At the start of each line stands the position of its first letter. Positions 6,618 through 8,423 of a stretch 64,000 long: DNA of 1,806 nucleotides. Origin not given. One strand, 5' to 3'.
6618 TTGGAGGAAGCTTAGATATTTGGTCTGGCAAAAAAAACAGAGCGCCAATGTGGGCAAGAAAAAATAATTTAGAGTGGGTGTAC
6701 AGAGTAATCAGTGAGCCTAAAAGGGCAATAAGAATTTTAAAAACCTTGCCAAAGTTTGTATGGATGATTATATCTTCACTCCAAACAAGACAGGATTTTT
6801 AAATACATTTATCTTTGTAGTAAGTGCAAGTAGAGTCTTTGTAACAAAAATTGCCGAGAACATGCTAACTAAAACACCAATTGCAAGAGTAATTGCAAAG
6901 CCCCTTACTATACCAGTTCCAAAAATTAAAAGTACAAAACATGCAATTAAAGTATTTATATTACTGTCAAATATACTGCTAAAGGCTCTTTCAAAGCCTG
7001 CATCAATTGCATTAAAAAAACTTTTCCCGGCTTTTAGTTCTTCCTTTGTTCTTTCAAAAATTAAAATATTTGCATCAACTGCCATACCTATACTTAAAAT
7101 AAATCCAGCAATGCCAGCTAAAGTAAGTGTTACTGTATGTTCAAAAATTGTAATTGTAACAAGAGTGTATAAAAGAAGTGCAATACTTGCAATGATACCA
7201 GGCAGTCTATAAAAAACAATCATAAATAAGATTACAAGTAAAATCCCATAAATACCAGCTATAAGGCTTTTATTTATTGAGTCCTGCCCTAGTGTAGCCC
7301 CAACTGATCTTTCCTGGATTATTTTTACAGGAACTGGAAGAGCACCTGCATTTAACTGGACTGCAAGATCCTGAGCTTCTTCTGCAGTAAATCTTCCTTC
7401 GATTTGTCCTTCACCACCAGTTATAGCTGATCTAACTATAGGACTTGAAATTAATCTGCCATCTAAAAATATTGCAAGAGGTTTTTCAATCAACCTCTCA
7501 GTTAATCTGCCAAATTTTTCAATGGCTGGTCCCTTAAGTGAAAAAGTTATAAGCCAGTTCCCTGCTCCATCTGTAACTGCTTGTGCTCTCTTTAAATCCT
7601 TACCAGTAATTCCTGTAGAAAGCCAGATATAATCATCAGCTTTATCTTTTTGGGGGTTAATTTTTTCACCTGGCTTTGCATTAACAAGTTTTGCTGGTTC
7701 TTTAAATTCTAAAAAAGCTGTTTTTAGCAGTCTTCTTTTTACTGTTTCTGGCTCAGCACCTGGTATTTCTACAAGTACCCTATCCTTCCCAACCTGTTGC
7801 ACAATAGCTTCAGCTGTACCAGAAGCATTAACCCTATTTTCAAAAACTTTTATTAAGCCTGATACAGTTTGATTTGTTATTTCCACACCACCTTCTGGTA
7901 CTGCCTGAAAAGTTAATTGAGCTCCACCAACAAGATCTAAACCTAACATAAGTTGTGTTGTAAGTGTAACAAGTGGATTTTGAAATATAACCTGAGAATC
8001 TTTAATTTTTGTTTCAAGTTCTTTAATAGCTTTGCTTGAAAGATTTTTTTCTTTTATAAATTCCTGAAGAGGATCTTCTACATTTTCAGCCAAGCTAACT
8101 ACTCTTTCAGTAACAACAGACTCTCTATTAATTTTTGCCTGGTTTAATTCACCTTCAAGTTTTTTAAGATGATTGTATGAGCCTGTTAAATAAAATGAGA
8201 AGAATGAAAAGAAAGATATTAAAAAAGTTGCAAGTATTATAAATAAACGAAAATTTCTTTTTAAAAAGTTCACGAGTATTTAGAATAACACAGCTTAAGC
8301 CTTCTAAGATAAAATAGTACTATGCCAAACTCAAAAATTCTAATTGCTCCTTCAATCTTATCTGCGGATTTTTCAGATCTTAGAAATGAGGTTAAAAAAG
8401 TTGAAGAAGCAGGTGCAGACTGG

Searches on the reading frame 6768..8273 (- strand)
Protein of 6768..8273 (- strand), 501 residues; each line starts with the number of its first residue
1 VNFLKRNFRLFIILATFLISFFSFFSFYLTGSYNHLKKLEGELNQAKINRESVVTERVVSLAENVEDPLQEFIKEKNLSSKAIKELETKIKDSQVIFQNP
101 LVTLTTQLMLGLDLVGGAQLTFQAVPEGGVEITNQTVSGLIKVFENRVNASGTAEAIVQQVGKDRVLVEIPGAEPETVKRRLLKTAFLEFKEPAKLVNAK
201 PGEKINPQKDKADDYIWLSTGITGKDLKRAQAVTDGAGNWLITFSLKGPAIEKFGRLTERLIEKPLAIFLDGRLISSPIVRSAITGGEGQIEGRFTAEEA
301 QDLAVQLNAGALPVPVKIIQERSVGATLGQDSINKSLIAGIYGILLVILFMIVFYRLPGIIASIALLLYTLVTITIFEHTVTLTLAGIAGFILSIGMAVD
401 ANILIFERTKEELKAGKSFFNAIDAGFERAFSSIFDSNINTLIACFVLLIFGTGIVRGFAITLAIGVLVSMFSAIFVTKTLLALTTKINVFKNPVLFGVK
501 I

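Call 113: search_protein_families(library=pfam, proteins=[window:6768-8273:-], max_evalue=0.00001)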
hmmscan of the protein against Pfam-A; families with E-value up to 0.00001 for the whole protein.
window:6768-8273:- (501 aa): 4 families
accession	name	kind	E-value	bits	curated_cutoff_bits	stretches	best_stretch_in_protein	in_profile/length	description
PF22599.2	SecDF_P1_head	-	1.3e-28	99.6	27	1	220-314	19-114/114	SecDF, P1 head subdomain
PF02355.23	SecD_SecF_C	-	6e-16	58.8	20.5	1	316-484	13-185/189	Protein export membrane protein SecD/SecF, C-terminal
PF21760.3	SecD_1st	-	5.1e-15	55.1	27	1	140-193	4-58/60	Protein translocase subunit SecDF, P1 domain, N-terminal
PF03176.21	MMPL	-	4.3e-10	39.5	20.5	1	337-489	146-306/333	MMPL family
